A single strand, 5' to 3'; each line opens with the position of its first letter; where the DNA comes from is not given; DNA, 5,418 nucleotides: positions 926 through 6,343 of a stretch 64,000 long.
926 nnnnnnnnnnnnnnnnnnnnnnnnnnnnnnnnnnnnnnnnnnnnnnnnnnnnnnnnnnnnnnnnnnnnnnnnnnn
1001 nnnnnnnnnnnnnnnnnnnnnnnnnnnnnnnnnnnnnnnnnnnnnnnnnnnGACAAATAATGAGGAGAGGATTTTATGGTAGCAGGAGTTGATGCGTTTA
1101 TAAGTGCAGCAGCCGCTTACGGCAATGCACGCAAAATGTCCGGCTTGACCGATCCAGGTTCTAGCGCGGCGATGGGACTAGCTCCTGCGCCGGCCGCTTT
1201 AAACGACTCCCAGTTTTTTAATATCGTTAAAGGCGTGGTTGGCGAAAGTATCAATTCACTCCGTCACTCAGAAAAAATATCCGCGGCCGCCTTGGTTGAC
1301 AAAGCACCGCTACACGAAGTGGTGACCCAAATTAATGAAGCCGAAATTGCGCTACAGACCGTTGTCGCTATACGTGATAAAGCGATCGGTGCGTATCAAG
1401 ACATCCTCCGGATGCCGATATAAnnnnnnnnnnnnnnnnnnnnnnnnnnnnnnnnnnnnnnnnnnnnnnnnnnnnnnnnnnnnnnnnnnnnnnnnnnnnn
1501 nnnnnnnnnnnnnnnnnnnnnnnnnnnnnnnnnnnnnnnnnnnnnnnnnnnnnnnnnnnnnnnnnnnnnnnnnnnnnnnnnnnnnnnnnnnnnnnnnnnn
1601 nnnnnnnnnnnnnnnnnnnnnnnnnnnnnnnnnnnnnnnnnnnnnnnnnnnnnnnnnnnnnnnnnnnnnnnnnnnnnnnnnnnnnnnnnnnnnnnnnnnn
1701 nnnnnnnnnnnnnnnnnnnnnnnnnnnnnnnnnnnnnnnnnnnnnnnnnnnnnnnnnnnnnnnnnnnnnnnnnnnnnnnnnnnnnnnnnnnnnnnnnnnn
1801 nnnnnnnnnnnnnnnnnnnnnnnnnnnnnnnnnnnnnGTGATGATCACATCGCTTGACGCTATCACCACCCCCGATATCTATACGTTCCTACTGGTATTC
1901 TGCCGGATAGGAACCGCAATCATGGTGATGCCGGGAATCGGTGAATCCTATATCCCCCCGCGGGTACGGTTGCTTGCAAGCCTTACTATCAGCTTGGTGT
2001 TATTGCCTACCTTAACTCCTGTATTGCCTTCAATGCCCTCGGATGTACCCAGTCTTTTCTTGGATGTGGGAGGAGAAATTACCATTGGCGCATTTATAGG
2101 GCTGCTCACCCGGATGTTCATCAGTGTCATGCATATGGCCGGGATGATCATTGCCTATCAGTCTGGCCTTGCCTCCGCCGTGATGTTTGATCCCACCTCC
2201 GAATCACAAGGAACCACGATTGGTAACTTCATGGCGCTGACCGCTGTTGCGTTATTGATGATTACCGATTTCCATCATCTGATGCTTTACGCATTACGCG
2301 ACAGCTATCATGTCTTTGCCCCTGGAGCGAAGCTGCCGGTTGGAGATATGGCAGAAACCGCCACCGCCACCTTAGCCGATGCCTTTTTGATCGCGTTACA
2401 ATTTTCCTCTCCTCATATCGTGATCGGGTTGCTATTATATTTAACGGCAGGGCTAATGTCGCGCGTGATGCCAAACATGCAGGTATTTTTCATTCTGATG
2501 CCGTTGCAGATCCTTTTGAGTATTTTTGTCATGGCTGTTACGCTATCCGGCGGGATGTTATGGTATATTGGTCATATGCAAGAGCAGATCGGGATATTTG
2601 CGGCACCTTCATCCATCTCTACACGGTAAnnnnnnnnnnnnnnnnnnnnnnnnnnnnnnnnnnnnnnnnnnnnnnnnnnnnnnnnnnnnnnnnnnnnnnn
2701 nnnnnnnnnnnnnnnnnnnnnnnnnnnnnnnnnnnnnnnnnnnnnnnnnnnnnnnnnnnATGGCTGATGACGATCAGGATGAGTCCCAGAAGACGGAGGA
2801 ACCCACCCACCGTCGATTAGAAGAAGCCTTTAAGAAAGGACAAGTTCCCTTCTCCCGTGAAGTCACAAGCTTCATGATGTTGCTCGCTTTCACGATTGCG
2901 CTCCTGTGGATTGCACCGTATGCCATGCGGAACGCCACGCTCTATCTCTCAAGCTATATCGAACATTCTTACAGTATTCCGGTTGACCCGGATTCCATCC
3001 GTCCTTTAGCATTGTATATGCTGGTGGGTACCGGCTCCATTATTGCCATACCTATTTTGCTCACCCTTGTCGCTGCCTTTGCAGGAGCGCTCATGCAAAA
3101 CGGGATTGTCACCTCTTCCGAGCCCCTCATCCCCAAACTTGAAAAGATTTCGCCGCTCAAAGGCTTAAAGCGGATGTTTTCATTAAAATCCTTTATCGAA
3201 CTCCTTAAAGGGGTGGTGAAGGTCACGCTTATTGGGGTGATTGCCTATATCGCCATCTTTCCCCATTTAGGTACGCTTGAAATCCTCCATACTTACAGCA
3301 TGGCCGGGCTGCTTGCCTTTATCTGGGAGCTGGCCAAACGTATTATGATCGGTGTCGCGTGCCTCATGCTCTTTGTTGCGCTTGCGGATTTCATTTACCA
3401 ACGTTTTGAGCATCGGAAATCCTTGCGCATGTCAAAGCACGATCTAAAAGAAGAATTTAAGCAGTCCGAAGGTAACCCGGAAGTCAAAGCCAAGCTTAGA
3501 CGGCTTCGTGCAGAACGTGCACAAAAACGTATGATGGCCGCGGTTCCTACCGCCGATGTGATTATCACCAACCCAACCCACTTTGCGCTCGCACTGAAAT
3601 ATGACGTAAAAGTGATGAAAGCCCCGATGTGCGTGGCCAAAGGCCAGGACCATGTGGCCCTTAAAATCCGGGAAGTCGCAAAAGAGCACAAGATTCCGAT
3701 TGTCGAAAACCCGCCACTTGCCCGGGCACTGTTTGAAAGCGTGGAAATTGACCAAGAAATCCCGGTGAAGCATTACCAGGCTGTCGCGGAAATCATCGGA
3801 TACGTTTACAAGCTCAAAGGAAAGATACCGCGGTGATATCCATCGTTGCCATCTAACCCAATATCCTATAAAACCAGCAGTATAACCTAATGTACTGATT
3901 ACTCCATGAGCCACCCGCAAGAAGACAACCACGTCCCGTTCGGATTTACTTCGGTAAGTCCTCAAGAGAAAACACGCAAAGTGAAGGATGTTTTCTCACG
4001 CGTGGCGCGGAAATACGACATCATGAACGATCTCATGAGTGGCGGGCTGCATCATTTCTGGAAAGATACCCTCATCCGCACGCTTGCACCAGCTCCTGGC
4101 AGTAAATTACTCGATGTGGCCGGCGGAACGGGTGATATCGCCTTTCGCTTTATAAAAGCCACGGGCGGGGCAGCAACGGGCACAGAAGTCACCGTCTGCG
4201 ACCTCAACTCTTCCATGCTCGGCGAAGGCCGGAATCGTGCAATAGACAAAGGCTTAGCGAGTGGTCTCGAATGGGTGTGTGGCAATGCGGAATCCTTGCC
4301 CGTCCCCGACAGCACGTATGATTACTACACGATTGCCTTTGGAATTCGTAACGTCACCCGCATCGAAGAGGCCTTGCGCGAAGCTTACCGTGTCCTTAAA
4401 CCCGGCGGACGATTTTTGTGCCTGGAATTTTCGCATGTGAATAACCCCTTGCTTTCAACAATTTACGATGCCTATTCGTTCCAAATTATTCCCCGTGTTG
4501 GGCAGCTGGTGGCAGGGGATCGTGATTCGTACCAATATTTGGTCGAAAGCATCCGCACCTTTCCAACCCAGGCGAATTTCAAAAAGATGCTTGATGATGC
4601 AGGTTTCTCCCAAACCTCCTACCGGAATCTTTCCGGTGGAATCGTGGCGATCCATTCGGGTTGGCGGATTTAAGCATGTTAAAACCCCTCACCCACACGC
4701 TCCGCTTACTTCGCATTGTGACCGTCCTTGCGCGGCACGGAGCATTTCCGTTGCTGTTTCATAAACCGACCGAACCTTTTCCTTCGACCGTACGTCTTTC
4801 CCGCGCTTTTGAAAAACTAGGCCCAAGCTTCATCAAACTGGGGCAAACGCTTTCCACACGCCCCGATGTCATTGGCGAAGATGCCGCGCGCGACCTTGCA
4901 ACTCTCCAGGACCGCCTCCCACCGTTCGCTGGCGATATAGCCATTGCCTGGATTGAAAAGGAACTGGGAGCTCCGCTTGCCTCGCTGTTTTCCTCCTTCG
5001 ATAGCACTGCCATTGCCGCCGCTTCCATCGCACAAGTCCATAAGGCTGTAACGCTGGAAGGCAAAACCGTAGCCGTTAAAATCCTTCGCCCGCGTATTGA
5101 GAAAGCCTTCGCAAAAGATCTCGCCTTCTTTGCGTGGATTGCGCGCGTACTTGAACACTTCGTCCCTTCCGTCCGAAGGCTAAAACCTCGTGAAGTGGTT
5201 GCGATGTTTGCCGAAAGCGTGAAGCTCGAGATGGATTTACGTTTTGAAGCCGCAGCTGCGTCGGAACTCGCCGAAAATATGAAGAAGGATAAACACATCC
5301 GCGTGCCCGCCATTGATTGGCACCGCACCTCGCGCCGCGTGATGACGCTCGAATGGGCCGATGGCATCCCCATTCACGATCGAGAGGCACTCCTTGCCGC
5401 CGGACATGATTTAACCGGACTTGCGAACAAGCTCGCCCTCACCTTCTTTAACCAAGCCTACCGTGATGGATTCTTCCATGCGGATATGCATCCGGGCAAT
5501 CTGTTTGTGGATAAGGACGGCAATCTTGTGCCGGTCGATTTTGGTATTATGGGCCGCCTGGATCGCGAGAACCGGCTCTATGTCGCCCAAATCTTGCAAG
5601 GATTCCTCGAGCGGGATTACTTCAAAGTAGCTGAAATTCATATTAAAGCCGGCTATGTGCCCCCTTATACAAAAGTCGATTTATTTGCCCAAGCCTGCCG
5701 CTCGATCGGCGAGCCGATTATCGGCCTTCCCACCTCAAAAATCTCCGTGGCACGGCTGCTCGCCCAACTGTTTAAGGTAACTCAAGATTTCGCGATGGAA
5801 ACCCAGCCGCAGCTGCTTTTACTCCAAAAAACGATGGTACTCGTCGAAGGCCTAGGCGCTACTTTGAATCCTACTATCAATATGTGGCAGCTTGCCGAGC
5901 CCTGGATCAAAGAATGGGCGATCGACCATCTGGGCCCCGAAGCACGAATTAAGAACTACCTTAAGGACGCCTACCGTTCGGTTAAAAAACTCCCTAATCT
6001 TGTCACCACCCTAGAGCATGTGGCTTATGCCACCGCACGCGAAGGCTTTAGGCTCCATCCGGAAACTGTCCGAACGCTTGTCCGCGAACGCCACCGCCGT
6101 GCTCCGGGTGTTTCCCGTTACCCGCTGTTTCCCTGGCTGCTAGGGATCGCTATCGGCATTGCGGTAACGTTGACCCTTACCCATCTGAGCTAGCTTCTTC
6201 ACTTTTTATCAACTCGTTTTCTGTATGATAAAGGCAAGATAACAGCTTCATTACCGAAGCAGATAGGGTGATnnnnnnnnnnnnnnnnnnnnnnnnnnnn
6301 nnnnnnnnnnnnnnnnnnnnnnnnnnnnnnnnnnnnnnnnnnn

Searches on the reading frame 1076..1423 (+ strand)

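Call 64: search_protein_families(library=pfam, proteins=[window:1076-1423:+], max_evalue=0.01)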
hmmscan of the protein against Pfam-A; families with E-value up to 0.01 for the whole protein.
window:1076-1423:+ (115 aa): 1 family
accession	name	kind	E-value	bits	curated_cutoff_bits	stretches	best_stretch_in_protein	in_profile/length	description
PF02049.23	FliE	-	5.2e-17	62.2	22.4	1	37-115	10-89/89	Flagellar hook-basal body complex protein FliE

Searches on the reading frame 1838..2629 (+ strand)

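Call 23: search_protein_families(library=pfam, proteins=[window:1838-2629:+], max_evalue=0.001)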
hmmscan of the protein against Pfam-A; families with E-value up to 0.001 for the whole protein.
window:1838-2629:+ (263 aa): 1 family
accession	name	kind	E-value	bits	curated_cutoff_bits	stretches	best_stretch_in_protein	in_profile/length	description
PF01311.25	Bac_export_1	-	4e-57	193.9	27.8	1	15-245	2-225/230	Bacterial export proteins, family 1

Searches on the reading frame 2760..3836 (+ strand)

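Call 23: search_protein_families(library=pfam, proteins=[window:2760-3836:+], max_evalue=0.001)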
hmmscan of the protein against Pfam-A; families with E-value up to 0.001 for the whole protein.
window:2760-3836:+ (358 aa): 1 family
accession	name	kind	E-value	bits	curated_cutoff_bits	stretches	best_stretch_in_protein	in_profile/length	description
PF01312.24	Bac_export_2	-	7.4e-123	410.5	24.4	1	10-349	2-335/335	FlhB HrpN YscU SpaS Family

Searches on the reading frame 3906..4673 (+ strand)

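Call 23: search_protein_families(library=pfam, proteins=[window:3906-4673:+], max_evalue=0.001)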
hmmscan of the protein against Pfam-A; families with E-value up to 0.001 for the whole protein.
window:3906-4673:+ (255 aa): 6 families
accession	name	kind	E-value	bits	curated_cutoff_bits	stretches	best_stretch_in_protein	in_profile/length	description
PF01209.24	Ubie_methyltran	-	1.1e-87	293.7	20.1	1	22-254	5-233/233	ubiE/COQ5 methyltransferase family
PF13649.12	Methyltransf_25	-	1.2e-17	64.8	27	1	69-168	2-97/97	Methyltransferase domain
PF08241.18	Methyltransf_11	-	4.5e-17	62.9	21.2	1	69-172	1-95/95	Methyltransferase domain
PF13847.12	Methyltransf_31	-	1.3e-11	44.9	27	1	65-232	4-144/145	Methyltransferase domain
PF08242.18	Methyltransf_12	-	1.9e-11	45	30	1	69-170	1-98/98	Methyltransferase domain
PF13489.12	Methyltransf_23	-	2.6e-08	34.2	27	1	49-235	6-160/164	Methyltransferase domain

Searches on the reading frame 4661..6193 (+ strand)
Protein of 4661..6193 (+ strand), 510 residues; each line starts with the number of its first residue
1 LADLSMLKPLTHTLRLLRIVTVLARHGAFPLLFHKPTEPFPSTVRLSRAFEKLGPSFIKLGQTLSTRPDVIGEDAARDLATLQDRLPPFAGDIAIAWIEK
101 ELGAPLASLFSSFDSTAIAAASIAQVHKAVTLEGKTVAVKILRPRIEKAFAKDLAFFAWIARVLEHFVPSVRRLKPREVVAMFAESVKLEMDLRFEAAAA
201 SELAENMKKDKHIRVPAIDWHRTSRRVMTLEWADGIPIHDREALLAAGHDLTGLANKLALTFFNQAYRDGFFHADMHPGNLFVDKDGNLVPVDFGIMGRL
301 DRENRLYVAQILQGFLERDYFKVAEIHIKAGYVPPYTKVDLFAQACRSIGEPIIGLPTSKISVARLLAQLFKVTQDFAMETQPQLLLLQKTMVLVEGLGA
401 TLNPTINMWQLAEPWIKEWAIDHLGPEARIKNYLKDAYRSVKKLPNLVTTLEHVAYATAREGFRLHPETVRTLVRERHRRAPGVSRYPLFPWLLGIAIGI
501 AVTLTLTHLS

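Call 23: search_protein_families(library=pfam, proteins=[window:4661-6193:+], max_evalue=0.001)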
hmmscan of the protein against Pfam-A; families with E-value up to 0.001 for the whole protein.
window:4661-6193:+ (510 aa): 1 family
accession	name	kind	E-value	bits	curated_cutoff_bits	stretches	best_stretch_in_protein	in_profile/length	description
PF03109.22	ABC1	-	3.8e-77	259.1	22.9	1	82-327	2-244/244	ABC1 atypical kinase-like domain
